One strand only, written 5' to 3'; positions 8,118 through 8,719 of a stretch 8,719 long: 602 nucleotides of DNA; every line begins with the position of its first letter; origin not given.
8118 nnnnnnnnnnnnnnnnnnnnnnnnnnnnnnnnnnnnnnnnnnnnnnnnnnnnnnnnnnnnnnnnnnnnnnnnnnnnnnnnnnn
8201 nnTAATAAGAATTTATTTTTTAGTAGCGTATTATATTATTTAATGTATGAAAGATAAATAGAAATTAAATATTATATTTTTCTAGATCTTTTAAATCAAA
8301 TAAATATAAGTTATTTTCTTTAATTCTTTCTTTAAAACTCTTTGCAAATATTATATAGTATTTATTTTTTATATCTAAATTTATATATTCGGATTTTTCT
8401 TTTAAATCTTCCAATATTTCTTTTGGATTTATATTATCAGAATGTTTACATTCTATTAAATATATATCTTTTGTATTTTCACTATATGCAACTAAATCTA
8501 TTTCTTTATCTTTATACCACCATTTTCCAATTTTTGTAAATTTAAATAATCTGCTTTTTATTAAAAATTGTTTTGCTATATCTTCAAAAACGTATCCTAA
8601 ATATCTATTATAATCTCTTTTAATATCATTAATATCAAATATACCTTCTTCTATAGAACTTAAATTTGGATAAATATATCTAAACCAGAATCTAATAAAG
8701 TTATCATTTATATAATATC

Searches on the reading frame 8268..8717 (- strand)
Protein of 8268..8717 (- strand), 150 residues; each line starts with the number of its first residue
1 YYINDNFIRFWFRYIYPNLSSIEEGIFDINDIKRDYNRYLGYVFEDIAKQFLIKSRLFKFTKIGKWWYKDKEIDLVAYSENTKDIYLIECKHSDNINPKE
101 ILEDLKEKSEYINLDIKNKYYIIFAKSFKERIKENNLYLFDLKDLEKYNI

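Call 73: search_protein_families(library=pfam, proteins=[window:8268-8717:-], max_evalue=0.01)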
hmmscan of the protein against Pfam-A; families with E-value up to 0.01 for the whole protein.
seq(150 aa): 2 families
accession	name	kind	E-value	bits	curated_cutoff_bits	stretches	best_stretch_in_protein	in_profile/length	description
PF03008.20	DUF234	-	1.3e-25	90.1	22.5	1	11-94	1-91/100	Archaea bacterial proteins of unknown function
PF04471.18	Mrr_cat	-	0.0019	18.7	21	1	42-106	7-70/115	Restriction endonuclease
